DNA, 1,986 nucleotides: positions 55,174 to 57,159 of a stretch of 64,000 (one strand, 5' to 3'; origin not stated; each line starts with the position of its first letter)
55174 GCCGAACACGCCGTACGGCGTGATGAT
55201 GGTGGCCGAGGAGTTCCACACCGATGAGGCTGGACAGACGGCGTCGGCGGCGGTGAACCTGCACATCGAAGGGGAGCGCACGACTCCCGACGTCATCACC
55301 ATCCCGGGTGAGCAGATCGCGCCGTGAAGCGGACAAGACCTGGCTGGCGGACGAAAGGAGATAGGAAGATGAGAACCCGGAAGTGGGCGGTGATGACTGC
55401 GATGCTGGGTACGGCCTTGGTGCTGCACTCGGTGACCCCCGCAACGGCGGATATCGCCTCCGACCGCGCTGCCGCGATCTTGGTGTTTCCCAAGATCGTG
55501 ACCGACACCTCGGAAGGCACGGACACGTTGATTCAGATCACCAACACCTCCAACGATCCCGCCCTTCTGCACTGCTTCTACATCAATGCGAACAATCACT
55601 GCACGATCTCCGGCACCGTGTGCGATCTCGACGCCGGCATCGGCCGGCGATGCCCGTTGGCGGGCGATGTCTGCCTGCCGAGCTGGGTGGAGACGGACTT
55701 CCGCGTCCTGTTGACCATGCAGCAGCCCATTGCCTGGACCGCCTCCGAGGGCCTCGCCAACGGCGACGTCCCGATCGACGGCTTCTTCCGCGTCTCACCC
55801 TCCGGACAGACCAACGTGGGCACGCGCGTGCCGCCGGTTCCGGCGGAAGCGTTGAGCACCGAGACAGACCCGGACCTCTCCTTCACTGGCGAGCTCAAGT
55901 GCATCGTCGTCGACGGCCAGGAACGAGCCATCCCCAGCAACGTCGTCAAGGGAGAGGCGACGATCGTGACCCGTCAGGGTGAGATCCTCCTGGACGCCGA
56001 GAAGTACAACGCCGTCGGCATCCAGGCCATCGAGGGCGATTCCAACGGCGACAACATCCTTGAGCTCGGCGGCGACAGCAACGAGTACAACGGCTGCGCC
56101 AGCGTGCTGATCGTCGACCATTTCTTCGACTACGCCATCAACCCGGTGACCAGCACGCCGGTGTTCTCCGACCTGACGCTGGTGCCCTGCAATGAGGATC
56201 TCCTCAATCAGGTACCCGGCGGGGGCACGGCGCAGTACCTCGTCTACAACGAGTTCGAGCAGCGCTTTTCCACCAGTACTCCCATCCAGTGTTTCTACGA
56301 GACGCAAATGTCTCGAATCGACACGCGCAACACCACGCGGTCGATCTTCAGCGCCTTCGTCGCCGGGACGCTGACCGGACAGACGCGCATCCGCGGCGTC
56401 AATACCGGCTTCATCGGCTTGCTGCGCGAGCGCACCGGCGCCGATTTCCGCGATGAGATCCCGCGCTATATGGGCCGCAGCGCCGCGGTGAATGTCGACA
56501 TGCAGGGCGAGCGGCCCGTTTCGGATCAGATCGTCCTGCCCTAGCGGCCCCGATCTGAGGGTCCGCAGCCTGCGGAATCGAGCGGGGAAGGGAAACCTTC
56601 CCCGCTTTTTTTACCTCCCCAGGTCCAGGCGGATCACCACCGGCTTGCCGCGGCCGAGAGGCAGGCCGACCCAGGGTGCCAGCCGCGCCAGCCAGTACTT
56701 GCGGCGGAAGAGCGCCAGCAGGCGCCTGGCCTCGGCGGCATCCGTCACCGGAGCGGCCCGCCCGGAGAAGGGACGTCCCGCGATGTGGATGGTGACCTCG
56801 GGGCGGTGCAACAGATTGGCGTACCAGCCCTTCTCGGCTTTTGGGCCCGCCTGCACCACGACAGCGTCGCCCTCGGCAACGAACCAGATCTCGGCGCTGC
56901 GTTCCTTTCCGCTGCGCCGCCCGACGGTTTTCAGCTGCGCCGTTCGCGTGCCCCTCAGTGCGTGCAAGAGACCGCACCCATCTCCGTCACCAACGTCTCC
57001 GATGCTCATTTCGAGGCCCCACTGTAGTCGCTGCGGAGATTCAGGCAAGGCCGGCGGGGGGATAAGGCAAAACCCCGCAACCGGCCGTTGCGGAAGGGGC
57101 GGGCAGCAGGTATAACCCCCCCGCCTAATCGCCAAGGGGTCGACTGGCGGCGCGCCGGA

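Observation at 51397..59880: Array of six secreted cysteine-rich paralogs organised as three tandem A-B gene pairs, each with its own promoter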

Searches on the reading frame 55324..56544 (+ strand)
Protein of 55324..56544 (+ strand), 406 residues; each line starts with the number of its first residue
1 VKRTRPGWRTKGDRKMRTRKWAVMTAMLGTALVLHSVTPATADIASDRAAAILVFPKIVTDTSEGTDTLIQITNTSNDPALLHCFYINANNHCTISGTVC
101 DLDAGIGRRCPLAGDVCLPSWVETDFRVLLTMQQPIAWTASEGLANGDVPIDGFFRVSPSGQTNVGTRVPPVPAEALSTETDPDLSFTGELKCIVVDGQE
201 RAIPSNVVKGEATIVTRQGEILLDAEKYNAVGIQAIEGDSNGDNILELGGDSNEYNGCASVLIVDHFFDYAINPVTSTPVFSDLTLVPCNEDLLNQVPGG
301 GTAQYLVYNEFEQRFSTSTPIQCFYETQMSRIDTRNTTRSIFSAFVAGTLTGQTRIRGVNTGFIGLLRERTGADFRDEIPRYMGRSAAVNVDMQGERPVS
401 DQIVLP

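Call 3: search_protein_families(library=pfam, proteins=[window:55324-56544:+], max_evalue=1)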
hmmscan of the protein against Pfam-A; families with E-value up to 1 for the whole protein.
window:55324-56544:+ (406 aa): 1 family
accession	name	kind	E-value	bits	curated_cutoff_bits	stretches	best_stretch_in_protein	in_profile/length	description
PF02975.19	Me-amine-dh_L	-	0.15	12.9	25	1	91-124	12-45/113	Methylamine dehydrogenase, L chain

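Call 4: search_protein_families(library=ncbifam, proteins=[window:55324-56544:+], max_evalue=1)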
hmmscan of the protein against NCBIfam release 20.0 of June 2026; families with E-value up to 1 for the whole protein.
window:55324-56544:+ (406 aa): 1 family
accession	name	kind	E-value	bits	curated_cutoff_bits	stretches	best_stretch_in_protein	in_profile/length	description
TIGR02659.1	TTQ_MADH_Lt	equivalog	0.0053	16.6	196.85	1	64-124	60-115/186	methylamine dehydrogenase (amicyanin) small subunit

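Call 27: search_protein_families(library=phrogs, proteins=[window:55324-56544:+], max_evalue=1)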
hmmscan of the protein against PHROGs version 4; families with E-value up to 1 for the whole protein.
window:55324-56544:+ (406 aa): 1 family
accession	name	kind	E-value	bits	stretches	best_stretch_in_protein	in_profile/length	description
phrog_37029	-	unknown function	0.29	12.4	1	87-113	19-44/72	-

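Call 72: predict_structure(alignment_id=A4)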
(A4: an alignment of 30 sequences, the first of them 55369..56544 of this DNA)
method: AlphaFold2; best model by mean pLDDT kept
length: 391 residues; sequences in the alignment: 30
mean_pLDDT: 88.4   pTM: 0.86
mean pLDDT of the five models: 88.4, 87.0, 86.7, 86.2, 86.1
residues with pLDDT >= 90: 278; 70-90: 69; 50-70: 32; < 50: 12
segments of 3 or more residues with pLDDT < 50: 21-27, 362-366
pLDDT, mean of each block of 10 residues (from residue 1): 58 60 50 92 94 97 97 95 82 80 93 94 96 84 89 94 82 97 94 97 84 96 85 89 95 95 94 96 95 94 95 94 95 96 95 83 55 93 93 93
secondary structure, 60 per line:
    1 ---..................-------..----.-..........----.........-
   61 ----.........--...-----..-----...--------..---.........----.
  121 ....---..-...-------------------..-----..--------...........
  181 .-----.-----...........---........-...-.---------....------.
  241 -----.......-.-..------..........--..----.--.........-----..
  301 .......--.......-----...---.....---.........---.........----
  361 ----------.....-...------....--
elements in order: H4-21 E37-46 E51-59 E65-73 E76-78 E107-115 E120-124 E170-181 E193-203 E207-214 E216-218 E230-233 E246-252 E264-273 E285-293 E299-307 E310-313 H329-332 E336-344 E348-356 E371-375 E377-379 E386-389

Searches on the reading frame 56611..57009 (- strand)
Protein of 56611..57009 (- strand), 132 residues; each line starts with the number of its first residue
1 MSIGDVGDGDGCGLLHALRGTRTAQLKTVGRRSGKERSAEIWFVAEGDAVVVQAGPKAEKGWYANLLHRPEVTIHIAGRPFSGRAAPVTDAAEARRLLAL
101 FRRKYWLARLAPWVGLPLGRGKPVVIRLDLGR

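Call 66: search_protein_families(library=pfam, proteins=[window:56611-57009:-], max_evalue=0.001)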
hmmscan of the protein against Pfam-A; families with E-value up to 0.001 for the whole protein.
window:56611-57009:- (132 aa): 3 families
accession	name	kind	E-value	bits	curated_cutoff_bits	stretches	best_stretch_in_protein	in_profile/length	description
PF04075.20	F420H2_quin_red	-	1.6e-12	48.1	22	1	16-103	18-107/130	F420H(2)-dependent quinone reductase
PF10012.15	DUF2255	-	3.4e-06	27.7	29.8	1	35-106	22-93/115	Uncharacterized protein conserved in bacteria (DUF2255)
PF01243.27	PNPOx_N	-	0.00014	22.7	28.1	1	18-105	9-93/120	Pyridoxamine 5'-phosphate oxidase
